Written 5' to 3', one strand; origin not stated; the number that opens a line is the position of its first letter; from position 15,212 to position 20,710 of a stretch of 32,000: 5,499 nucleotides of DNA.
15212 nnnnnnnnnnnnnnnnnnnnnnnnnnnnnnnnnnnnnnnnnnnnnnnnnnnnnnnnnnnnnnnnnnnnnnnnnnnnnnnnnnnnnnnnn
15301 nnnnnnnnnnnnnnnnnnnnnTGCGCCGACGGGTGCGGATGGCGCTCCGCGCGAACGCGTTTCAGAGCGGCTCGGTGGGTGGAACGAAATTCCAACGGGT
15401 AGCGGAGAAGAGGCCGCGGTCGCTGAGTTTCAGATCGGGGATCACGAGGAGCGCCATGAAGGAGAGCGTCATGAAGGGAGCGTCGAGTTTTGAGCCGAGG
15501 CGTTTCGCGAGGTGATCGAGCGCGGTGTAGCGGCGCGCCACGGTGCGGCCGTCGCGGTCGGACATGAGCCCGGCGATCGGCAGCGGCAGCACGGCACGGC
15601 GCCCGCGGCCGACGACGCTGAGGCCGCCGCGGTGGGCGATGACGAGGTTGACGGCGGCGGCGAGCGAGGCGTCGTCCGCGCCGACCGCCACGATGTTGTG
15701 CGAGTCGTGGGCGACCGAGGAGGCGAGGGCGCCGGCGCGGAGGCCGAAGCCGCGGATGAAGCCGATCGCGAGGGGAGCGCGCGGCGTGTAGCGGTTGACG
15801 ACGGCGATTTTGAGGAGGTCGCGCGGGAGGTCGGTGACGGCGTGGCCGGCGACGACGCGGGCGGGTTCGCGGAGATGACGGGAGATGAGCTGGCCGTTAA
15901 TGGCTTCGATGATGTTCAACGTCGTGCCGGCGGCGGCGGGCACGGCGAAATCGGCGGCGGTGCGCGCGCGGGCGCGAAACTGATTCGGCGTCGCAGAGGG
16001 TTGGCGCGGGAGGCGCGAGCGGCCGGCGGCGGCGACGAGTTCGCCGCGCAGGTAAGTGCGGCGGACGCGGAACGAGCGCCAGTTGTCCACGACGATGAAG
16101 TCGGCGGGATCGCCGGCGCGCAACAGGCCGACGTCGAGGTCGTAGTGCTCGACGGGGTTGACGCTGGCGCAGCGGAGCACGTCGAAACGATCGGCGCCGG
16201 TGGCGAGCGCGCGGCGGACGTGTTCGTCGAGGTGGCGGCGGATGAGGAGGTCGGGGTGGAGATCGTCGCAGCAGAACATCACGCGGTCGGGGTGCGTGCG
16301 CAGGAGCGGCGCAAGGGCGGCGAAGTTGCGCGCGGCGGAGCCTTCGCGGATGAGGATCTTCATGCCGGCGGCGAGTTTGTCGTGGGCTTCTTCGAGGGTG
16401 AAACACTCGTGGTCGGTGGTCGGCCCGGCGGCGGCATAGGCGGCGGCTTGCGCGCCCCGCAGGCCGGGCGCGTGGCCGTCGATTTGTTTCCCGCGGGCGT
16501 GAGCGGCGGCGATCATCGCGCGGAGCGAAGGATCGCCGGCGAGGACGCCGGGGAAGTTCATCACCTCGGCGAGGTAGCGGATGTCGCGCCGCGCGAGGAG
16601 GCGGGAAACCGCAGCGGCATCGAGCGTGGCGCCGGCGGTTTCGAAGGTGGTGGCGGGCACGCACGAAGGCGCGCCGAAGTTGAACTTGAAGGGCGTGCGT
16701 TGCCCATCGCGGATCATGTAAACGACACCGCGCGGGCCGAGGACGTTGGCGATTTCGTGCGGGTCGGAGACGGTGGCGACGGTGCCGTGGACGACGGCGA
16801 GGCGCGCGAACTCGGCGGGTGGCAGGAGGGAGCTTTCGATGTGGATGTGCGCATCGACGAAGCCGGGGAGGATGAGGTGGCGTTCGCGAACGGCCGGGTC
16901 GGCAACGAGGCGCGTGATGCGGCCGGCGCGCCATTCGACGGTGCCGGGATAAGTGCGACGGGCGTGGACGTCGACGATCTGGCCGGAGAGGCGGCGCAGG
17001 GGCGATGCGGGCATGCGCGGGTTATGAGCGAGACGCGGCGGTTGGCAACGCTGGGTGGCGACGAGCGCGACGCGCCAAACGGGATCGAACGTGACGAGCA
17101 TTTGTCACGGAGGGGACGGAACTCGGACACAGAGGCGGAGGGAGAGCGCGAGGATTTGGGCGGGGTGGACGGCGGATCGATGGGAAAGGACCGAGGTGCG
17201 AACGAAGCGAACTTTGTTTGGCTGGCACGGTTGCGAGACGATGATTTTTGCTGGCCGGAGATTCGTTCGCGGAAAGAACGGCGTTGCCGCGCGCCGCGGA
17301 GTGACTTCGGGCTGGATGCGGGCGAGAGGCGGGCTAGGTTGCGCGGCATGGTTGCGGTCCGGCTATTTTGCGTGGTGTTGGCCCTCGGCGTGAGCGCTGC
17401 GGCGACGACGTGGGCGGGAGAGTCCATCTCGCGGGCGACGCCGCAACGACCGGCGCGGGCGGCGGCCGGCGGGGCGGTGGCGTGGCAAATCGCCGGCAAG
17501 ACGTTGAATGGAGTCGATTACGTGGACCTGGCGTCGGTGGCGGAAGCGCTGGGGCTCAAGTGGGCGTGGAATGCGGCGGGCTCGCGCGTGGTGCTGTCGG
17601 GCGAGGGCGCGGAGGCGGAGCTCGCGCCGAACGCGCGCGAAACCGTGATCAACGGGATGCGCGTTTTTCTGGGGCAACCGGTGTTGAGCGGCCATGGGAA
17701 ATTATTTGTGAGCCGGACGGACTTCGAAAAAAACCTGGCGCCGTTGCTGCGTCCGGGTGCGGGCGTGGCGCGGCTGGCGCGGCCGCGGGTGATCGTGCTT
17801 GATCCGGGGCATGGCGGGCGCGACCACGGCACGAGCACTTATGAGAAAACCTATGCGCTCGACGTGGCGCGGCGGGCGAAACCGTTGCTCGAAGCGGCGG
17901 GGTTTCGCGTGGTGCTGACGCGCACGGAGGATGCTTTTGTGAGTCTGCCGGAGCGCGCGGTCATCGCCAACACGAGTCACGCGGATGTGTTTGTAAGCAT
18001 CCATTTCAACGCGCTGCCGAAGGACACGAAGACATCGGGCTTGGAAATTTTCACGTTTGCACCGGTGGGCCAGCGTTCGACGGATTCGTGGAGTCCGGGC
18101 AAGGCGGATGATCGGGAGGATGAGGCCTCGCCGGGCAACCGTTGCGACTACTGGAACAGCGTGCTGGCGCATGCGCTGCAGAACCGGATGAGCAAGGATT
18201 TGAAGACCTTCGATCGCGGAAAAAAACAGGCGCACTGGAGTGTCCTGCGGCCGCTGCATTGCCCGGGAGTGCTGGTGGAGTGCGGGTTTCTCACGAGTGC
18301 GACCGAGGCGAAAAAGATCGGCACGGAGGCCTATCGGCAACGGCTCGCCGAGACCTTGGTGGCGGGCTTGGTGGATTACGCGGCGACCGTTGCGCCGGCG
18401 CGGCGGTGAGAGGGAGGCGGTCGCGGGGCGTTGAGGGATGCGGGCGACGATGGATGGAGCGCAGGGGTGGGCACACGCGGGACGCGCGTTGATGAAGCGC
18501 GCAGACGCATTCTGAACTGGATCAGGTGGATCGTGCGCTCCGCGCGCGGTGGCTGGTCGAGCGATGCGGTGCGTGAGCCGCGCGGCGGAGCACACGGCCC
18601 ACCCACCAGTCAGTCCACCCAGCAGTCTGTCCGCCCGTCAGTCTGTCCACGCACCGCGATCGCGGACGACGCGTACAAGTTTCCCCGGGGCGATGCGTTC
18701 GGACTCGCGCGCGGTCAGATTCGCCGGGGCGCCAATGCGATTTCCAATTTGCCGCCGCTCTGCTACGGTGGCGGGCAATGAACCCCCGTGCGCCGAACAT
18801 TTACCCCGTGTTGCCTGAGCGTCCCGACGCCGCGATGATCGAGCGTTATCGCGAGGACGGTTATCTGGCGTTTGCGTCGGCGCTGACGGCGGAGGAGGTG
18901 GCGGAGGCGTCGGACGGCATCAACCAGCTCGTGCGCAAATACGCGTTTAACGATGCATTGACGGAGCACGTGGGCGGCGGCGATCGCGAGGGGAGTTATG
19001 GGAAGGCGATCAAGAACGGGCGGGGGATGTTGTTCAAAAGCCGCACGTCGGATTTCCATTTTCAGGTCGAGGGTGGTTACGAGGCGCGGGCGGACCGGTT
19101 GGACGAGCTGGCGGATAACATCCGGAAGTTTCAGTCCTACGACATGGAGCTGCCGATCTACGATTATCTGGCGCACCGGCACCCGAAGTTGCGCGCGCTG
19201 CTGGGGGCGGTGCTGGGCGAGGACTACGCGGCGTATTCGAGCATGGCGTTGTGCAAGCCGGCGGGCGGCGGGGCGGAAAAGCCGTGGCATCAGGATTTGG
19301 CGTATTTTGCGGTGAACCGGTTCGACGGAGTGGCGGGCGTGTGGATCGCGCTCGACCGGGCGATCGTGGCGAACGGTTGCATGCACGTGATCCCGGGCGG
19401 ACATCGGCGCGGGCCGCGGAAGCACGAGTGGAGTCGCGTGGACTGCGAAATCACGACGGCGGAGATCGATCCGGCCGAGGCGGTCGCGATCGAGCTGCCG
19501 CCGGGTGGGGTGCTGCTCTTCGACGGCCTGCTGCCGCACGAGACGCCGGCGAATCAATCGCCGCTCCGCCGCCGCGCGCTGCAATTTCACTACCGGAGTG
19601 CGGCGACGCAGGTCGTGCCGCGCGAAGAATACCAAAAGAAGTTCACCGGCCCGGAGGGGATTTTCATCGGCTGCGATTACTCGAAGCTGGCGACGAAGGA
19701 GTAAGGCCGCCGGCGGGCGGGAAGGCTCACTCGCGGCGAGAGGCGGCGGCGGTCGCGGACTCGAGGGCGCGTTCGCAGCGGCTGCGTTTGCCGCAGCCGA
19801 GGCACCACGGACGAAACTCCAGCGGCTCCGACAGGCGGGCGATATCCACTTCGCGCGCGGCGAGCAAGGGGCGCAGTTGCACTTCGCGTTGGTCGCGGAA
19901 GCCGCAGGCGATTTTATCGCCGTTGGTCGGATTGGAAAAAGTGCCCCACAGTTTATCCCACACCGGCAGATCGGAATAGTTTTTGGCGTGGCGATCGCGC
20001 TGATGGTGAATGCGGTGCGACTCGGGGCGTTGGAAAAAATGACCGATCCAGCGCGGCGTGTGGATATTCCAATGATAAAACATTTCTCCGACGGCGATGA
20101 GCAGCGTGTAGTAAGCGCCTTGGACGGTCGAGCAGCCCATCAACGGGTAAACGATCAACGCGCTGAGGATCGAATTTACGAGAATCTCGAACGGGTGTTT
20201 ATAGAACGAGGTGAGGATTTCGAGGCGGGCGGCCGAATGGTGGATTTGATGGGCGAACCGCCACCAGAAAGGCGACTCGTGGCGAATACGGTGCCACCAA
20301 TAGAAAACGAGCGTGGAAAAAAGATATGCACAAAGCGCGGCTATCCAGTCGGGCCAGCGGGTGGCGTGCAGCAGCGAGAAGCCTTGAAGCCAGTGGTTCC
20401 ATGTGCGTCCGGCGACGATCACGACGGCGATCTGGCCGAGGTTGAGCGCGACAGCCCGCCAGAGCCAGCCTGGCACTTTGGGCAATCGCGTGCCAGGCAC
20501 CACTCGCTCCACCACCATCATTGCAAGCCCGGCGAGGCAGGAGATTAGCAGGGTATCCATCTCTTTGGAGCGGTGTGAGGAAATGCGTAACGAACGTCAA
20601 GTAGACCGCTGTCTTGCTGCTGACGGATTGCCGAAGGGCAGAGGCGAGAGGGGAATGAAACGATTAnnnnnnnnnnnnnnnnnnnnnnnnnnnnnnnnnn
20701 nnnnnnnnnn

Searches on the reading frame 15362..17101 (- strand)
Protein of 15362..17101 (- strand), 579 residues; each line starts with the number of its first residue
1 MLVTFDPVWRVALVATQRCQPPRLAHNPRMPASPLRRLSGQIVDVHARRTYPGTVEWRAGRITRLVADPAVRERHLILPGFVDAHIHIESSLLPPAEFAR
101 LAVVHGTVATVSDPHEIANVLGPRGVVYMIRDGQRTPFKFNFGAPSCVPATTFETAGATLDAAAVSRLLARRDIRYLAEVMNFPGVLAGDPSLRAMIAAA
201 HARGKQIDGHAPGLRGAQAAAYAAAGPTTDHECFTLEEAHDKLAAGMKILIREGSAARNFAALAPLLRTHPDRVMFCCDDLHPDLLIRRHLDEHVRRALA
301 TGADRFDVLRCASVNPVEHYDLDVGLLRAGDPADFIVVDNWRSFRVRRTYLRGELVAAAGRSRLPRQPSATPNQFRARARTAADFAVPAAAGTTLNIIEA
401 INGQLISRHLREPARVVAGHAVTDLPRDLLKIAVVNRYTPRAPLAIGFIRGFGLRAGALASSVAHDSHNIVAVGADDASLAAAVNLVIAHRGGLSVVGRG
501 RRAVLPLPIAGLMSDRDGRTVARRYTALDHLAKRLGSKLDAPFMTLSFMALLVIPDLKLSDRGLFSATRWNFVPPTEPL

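Call 10: search_protein_families(library=pfam, proteins=[window:15362-17101:-], max_evalue=0.001)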
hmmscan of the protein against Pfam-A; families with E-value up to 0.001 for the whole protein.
window:15362-17101:- (579 aa): 2 families
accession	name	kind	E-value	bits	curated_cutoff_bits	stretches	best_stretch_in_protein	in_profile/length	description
PF13382.11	Adenine_deam_C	-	1.6e-57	194.1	27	1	404-568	1-166/169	Adenine deaminase C-terminal domain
PF01979.26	Amidohydro_1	-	7.9e-30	104.7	25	1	77-356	2-345/345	Amidohydrolase family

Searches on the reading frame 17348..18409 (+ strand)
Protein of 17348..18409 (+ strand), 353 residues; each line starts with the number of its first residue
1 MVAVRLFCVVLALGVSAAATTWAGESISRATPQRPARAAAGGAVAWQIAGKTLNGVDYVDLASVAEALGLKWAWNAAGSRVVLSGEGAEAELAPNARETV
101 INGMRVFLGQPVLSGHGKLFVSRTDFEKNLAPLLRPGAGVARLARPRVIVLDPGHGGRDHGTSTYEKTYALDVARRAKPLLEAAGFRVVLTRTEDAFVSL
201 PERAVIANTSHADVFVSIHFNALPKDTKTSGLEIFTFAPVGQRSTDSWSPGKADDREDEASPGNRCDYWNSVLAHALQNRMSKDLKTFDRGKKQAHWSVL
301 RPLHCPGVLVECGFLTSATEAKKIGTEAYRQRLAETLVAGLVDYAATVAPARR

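Call 58: search_protein_families(library=pfam, proteins=[window:17348-18409:+], max_evalue=0.001)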
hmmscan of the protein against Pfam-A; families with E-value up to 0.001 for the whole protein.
window:17348-18409:+ (353 aa): 2 families
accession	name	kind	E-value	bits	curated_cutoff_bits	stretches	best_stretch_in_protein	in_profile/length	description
PF01520.23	Amidase_3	-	3.7e-44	151.3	27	1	149-341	1-172/174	N-acetylmuramoyl-L-alanine amidase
PF07833.16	Cu_amine_oxidN1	-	2.1e-08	34.5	24.2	1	51-127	14-90/108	Copper amine oxidase N-terminal domain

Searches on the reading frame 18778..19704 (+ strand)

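Call 10: search_protein_families(library=pfam, proteins=[window:18778-19704:+], max_evalue=0.001)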
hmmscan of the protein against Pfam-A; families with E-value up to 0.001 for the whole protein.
window:18778-19704:+ (308 aa): 1 family
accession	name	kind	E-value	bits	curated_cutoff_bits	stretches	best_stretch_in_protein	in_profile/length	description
PF05721.19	PhyH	-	2.9e-32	113.1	22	1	24-267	1-213/213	Phytanoyl-CoA dioxygenase (PhyH)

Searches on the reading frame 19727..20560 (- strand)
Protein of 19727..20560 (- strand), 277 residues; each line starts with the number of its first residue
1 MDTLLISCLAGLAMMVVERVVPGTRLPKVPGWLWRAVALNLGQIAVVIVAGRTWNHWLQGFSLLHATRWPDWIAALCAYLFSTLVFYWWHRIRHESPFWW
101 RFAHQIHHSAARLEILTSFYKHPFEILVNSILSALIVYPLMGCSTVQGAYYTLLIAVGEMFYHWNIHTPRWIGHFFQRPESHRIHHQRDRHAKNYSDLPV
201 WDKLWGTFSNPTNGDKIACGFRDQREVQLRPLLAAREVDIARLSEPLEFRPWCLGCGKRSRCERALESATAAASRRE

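Call 10: search_protein_families(library=pfam, proteins=[window:19727-20560:-], max_evalue=0.001)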
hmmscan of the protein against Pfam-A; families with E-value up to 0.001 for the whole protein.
window:19727-20560:- (277 aa): 1 family
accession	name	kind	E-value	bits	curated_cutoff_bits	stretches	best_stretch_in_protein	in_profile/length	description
PF04116.19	FA_hydroxylase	-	6.5e-26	91.7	31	1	76-207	2-132/132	Fatty acid hydroxylase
